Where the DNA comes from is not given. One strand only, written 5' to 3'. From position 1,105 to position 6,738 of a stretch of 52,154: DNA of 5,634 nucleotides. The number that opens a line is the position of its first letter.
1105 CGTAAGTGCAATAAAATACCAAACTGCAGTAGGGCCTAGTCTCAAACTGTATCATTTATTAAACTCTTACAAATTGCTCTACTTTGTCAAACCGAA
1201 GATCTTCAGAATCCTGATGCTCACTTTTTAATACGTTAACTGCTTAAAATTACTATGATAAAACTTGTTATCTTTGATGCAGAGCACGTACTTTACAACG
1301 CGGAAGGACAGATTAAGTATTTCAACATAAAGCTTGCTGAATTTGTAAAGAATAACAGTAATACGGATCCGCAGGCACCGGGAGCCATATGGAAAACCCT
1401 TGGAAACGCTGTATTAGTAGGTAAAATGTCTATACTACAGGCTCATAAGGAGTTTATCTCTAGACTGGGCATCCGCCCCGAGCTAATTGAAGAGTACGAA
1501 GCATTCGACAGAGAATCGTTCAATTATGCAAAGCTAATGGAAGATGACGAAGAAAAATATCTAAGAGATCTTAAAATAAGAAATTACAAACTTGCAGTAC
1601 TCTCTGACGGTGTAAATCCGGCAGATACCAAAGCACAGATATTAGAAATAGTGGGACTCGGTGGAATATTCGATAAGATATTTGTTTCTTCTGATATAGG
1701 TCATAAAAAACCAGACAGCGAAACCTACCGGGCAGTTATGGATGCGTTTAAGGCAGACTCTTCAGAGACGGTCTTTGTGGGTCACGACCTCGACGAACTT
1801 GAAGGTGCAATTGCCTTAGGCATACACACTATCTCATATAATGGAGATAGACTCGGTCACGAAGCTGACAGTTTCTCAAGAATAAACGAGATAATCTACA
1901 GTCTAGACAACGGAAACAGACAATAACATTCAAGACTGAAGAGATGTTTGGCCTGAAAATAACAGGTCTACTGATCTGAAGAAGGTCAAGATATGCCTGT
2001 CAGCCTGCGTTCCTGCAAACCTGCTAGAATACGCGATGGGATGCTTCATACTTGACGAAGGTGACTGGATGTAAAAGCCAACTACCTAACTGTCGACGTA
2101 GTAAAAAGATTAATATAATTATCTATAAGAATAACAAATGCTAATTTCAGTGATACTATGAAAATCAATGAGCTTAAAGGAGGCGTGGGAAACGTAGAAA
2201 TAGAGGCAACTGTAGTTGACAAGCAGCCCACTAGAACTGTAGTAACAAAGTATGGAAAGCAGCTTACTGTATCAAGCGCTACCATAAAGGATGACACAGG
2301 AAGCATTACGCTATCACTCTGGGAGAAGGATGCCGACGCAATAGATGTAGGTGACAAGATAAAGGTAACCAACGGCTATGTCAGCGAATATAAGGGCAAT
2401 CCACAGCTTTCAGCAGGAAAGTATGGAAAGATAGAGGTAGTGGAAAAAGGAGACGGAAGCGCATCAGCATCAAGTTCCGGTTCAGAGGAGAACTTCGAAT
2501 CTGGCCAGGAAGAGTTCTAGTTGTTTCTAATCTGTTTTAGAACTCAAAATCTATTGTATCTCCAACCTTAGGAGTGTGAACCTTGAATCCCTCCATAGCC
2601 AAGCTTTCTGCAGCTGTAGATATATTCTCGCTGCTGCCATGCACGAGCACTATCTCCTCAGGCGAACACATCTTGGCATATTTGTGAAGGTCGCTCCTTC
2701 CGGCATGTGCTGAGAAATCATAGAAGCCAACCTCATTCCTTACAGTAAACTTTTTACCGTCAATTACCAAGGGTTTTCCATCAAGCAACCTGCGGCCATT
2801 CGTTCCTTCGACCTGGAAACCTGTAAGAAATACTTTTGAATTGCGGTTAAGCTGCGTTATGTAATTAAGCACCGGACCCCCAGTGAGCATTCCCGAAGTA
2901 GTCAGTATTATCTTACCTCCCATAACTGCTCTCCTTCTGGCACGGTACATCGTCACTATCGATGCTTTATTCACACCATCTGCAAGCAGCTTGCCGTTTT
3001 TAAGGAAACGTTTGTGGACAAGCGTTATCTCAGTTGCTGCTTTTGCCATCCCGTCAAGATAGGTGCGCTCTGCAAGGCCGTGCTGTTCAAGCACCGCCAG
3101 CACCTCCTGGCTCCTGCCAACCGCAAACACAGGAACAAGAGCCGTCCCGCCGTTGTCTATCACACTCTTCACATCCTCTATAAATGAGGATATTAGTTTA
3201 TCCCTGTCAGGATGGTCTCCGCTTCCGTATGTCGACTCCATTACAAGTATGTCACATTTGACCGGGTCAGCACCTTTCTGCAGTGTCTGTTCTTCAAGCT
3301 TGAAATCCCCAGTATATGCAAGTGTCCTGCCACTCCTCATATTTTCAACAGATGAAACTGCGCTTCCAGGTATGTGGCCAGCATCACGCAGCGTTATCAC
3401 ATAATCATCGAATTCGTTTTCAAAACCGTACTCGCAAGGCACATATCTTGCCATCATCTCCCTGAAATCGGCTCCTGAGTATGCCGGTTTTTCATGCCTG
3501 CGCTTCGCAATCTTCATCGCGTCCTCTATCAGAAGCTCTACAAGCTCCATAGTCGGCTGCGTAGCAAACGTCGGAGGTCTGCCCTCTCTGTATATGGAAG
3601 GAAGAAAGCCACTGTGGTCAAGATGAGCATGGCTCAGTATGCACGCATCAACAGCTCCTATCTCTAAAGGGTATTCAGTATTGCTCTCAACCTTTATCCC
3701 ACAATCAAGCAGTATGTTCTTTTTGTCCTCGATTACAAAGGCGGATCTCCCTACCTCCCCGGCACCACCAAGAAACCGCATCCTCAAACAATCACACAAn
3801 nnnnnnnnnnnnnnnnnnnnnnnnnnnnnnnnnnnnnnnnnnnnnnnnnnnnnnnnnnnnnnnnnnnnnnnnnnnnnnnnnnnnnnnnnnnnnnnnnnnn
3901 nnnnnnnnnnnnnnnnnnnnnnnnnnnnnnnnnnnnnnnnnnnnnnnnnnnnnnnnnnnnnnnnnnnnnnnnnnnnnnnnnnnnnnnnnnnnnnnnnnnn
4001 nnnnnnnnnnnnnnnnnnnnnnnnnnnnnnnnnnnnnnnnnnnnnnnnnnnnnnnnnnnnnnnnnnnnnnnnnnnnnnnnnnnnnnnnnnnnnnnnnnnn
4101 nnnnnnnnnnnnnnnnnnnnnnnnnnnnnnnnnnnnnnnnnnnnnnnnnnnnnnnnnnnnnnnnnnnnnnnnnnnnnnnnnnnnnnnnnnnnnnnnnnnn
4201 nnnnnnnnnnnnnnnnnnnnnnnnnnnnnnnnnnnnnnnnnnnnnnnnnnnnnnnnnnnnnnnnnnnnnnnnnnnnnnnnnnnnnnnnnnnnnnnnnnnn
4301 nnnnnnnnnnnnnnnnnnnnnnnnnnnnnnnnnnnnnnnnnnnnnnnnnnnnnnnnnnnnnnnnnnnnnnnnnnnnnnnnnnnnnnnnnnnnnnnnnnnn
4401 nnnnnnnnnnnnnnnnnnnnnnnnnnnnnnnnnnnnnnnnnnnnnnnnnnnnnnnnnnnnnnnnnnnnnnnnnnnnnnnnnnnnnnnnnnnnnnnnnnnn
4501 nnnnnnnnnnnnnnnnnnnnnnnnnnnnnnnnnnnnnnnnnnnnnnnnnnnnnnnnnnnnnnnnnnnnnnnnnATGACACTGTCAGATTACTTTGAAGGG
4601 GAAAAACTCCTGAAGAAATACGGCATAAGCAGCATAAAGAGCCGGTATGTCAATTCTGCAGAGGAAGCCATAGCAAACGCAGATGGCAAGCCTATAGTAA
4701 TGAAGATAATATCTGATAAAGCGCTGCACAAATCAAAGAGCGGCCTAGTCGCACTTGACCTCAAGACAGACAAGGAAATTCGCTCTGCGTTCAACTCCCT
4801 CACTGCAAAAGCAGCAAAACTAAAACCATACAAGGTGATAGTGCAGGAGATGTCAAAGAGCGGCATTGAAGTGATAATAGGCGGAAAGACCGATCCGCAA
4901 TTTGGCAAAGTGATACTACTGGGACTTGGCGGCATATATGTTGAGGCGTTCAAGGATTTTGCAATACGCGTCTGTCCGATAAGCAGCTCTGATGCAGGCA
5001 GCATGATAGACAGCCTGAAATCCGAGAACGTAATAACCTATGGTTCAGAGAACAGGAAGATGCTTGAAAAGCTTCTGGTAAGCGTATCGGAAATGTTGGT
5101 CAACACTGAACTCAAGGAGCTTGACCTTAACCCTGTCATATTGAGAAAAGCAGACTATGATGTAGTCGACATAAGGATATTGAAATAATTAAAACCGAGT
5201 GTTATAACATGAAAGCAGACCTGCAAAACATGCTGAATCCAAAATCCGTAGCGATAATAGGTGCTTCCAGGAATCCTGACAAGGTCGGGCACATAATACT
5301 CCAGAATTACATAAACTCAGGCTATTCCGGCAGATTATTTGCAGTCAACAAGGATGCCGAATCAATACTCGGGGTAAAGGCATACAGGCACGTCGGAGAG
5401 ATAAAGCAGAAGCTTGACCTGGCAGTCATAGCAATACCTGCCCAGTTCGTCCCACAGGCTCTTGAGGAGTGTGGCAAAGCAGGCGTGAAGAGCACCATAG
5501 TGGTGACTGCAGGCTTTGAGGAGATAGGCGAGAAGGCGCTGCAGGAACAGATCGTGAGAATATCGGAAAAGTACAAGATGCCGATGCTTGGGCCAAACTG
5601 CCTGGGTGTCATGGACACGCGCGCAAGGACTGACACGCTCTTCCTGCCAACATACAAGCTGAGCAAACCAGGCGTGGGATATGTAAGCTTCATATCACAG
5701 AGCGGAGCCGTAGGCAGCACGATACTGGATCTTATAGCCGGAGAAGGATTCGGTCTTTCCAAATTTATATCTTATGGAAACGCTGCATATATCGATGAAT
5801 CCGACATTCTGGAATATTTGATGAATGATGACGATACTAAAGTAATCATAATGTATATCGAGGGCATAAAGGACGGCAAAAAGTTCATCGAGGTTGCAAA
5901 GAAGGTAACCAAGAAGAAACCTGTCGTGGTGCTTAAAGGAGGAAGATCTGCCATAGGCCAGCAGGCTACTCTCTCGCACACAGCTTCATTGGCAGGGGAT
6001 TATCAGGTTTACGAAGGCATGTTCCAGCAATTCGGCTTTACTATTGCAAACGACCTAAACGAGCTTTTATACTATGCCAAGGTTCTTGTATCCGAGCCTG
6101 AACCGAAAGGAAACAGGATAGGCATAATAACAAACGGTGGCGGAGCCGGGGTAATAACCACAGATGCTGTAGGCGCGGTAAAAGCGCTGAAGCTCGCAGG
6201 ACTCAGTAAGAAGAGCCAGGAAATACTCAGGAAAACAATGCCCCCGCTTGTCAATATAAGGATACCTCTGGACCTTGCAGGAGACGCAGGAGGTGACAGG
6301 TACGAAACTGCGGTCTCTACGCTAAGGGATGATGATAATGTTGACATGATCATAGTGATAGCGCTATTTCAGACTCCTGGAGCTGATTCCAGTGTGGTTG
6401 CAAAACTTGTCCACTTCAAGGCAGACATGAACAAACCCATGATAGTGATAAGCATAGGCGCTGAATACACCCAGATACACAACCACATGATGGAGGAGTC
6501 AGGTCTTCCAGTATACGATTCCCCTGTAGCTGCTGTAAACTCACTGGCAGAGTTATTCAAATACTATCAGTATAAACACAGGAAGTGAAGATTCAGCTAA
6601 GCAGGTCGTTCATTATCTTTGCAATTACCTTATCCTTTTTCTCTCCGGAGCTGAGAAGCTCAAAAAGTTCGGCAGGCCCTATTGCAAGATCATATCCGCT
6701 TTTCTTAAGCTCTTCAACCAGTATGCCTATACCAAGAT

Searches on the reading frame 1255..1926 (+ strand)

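Call 53: search_protein_families(library=pfam, proteins=[window:1255-1926:+], max_evalue=0.00001)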
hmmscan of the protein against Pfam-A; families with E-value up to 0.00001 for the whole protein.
window:1255-1926:+ (223 aa): 2 families
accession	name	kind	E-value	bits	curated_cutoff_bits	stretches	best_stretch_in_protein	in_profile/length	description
PF00702.32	Hydrolase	-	1.1e-16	62.3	26.4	1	2-189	1-191/191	haloacid dehalogenase-like hydrolase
PF13419.12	HAD_2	-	1e-15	58.7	23.8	1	65-193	59-176/178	Haloacid dehalogenase-like hydrolase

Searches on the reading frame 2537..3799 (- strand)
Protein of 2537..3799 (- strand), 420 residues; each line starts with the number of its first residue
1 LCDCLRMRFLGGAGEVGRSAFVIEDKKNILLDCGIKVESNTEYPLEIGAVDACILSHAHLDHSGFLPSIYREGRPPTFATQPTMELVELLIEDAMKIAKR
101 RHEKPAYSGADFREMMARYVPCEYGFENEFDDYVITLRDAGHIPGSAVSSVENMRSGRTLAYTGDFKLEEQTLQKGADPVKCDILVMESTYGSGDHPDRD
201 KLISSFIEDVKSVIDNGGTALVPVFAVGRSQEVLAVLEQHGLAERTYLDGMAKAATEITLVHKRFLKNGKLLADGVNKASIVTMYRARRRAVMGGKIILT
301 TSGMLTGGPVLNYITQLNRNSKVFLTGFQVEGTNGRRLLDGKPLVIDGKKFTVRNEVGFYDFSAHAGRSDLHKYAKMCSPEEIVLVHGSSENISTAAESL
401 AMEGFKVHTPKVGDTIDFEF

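Call 52: search_protein_families(library=pfam, proteins=[window:2537-3799:-], max_evalue=0.00001)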
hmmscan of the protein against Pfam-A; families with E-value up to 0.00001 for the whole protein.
window:2537-3799:- (420 aa): 5 families
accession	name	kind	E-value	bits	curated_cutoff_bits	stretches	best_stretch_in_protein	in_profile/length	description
PF10996.14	Beta-Casp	-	4.1e-13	50.3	27.7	1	231-338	2-120/120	Beta-Casp domain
PF07521.17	RMMBL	-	1.1e-12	48.2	21.6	1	353-410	4-63/63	Zn-dependent metallo-hydrolase RNA specificity domain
PF00753.33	Lactamase_B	-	3.1e-09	37.5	22.7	1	15-84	3-78/196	Metallo-beta-lactamase superfamily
PF12706.13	Lactamase_B_2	-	2e-07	31.3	27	1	28-190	2-165/200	Beta-lactamase superfamily domain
PF16661.11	Lactamase_B_6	-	3.3e-06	27.1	27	1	25-153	5-151/193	Metallo-beta-lactamase superfamily domain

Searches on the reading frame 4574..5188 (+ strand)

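Call 53: search_protein_families(library=pfam, proteins=[window:4574-5188:+], max_evalue=0.00001)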
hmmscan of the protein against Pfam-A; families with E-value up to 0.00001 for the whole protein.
window:4574-5188:+ (204 aa): 1 family
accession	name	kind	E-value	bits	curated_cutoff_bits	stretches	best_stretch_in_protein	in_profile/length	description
PF13549.11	ATP-grasp_5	-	3.7e-51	174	27.6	1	7-202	13-219/221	ATP-grasp domain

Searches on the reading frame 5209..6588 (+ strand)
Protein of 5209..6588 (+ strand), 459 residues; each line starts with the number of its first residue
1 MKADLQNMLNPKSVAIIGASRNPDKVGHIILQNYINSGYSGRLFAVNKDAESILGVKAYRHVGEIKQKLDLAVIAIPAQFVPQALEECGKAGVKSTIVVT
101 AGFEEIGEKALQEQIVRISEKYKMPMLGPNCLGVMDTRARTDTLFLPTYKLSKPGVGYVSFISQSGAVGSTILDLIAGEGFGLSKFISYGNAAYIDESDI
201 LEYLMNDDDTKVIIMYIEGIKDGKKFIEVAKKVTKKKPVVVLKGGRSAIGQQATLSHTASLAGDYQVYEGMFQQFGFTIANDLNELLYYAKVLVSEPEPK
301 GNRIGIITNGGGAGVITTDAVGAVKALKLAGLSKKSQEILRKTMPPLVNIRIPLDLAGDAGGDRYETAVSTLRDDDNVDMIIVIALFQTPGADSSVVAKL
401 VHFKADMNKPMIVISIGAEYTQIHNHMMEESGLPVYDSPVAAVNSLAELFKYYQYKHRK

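Call 52: search_protein_families(library=pfam, proteins=[window:5209-6588:+], max_evalue=0.00001)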
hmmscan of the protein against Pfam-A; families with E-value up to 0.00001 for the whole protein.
window:5209-6588:+ (459 aa): 4 families
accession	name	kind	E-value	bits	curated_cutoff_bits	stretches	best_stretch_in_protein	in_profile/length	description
PF13607.11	Succ_CoA_lig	-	9.1e-51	171.7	27.4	1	157-293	2-138/138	Succinyl-CoA ligase like flavodoxin domain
PF13380.12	CoA_binding_2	-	6e-23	82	22.8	1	12-135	1-114/116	CoA binding domain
PF02629.25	CoA_binding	-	1.6e-14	54.9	22.3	1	11-102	3-97/97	CoA binding domain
PF00549.24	Ligase_CoA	-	9.2e-07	29.5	24.5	0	163-242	2-89/128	CoA-ligase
